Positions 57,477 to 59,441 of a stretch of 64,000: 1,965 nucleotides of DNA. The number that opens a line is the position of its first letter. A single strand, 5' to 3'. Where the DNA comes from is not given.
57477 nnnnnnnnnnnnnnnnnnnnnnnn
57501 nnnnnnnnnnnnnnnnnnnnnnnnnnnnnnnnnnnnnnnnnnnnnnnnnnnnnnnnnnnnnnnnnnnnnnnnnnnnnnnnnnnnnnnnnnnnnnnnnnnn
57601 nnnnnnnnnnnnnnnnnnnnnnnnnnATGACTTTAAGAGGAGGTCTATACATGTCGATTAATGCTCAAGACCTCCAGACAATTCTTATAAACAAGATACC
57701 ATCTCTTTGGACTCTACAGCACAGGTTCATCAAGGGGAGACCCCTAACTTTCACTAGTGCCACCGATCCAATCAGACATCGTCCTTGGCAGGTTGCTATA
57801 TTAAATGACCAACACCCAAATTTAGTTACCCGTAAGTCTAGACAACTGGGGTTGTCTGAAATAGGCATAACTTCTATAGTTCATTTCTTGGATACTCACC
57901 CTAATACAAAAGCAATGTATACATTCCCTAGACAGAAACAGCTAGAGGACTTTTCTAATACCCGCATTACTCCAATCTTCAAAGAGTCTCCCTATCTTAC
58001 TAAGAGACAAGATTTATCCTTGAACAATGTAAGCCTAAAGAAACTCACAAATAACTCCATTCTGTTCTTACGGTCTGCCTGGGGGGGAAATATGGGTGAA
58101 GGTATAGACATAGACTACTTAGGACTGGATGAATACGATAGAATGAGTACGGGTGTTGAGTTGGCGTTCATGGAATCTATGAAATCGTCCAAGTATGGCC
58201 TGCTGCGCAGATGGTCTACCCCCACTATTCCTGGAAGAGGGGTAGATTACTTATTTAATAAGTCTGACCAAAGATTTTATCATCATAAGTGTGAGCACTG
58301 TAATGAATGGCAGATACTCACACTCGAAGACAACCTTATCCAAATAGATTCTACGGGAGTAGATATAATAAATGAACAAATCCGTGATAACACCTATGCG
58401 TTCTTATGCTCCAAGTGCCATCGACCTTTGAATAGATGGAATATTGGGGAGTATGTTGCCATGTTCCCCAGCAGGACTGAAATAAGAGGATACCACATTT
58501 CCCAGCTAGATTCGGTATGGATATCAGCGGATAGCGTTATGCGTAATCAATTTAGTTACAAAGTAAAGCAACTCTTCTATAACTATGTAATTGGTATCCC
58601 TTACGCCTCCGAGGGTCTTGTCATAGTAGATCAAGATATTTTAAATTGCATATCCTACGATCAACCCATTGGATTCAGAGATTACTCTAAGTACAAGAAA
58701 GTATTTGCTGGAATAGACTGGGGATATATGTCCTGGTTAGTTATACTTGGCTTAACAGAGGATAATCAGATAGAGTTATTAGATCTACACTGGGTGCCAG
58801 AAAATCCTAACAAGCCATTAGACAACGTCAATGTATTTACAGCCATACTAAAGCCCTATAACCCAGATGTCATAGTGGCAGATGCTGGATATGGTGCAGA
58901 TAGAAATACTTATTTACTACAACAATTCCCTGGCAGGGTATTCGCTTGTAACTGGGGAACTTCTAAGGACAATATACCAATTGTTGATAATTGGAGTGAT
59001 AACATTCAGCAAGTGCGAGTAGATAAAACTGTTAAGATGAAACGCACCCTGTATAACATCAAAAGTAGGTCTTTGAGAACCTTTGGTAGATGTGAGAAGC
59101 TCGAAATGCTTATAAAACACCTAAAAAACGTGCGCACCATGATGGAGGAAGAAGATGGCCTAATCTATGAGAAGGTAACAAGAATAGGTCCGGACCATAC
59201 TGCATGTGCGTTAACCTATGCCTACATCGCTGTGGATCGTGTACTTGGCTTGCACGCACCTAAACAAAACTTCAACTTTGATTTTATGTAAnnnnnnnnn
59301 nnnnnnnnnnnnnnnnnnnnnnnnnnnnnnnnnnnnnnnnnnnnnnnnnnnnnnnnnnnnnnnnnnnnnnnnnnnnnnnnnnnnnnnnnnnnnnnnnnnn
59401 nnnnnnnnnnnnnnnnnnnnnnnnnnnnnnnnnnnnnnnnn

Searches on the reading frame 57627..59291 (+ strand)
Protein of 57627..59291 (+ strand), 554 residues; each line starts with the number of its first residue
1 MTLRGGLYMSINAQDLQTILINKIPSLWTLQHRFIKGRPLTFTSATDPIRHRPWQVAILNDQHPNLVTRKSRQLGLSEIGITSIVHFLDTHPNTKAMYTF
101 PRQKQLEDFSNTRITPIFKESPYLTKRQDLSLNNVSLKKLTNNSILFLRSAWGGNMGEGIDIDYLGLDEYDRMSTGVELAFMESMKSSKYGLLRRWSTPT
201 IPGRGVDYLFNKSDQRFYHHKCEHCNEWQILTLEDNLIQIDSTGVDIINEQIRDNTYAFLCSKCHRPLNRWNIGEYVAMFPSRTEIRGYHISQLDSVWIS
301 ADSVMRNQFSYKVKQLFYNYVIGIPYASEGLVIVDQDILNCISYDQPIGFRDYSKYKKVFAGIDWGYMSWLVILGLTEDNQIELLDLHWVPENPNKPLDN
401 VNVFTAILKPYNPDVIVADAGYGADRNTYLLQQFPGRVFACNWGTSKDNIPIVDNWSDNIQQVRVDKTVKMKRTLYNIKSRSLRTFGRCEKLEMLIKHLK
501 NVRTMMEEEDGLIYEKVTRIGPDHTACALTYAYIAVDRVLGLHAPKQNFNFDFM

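Call 11: search_protein_families(library=phrogs, proteins=[window:57627-59291:+], max_evalue=0.001)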
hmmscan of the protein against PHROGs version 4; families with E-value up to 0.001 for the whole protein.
window:57627-59291:+ (554 aa): 7 families
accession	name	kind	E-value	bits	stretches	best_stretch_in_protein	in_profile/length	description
phrog_675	-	head and packaging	4.5e-177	590.8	1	14-554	13-563/576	terminase large subunit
phrog_12876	-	head and packaging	6.1e-60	203.7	1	103-323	3-235/235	terminase large subunit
phrog_15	-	head and packaging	7.2e-28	98.4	1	66-300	402-653/1330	terminase large subunit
phrog_9315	-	head and packaging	5.6e-27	95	1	11-114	21-130/130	terminase large subunit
phrog_38778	-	unknown function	5.6e-12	46.4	1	59-103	2-48/57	-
phrog_4486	-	head and packaging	2.1e-06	28.6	0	50-83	2-37/72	terminase large subunit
phrog_21311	-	head and packaging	0.00016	22.6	1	104-264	5-173/218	terminase large subunit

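Call 13: search_dna_similar(query=window:57627-59291:+, collection=phages, mode=protein, max_rows=20)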
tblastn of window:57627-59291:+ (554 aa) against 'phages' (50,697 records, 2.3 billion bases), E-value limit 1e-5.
Records with a match: 925; places in all: 964; records where one place covers at least 80% of the query: 743.
Best place of each record, by identity: 60-80% 25; <60% 900.
By first word of the organism name: Staphylococcus 345; Bacillus 278; Enterococcus 69; Listeria 55; Vibrio 34; Lactobacillus 26; Bacteriophage 14; Pseudomonas 11; Ralstonia 11; Escherichia 11; and 33 more.
By host as written in the record: Staphylococcus aureus 114; - 93; Listeria monocytogenes 43; Bacillus subtilis 34; Bacillus cereus 27; Staphylococcus sp. 27; Staphylococcus carnosus TM300 22; Bacillus thuringiensis subsp. kurstaki 20; and 243 more.
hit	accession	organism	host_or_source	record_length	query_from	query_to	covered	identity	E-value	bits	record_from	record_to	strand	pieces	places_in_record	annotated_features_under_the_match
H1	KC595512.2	Bacillus phage JL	Bacillus cereus BGSC 6E1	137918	5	554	99%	70.5%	0e+0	860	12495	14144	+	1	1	although not included in this record, this repeat region also exists ... | terminase large subunit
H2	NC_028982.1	Bacillus phage JL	Bacillus cereus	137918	5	554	99%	70.5%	0e+0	860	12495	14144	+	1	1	although not included in this record, this repeat region also exists ... | terminase large subunit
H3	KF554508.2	Bacillus phage CP-51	Bacillus cereus HER1399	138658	5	554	99%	70.0%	0e+0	858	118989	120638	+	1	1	putative large terminase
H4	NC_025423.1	Bacillus phage CP-51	Bacillus cereus HER1399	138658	5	554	99%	70.0%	0e+0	858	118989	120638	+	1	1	terminase large subunit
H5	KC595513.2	Bacillus phage Shanette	Bacillus cereus BGSC 6E1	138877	5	554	99%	70.0%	0e+0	856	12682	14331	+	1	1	although not included in this record, this repeat region also exists ... | terminase large subunit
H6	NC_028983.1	Bacillus phage Shanette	Bacillus cereus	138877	5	554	99%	70.0%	0e+0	856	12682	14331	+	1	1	although not included in this record, this repeat region also exists ... | terminase large subunit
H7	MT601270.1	Bacillus phage vB_BsuM-Goe9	Bacillus subtilis Delta6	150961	9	554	99%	68.1%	0e+0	828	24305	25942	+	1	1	terminase large subunit | hypothetical: putative DNA binding protein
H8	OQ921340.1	Bacillus phage SPO1L5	Bacillus subtilis BEST7003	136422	9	554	99%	68.1%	0e+0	828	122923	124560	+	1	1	hypothetical protein (x2)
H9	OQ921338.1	Bacillus phage SPO1L3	Bacillus subtilis BEST7003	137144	14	554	98%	68.6%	0e+0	826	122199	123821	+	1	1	hypothetical protein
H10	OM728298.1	Bacillus phage vB_BsuM-Goe16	Bacillus subtilis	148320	14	554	98%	68.6%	0e+0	808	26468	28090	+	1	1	hypothetical protein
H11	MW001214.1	Bacillus phage SP8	Bacillus subtilis Marburg strain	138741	14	554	98%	68.4%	0e+0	824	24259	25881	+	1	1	terminase large subunit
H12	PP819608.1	Bacillus phage Adastra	Bacillus subtilis CU 1065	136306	14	554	98%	68.4%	0e+0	824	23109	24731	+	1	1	terminase large subunit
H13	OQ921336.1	Bacillus phage SPO1L1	Bacillus subtilis BEST7003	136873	12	554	98%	68.1%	0e+0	805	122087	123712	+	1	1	hypothetical protein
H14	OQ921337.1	Bacillus phage SPO1L2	Bacillus subtilis BEST7003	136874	12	554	98%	68.1%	0e+0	805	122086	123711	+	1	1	hypothetical protein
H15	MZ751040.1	Bacillus phage phi18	Bacillus subtilis subsp. subtilis str. ...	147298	1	554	100%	66.6%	0e+0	807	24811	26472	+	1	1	terminase large subunit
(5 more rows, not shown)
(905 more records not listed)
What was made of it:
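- The large terminase is 68-70% identical at the amino-acid level to those of JL, CP-51 and SPO1 (call 13).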
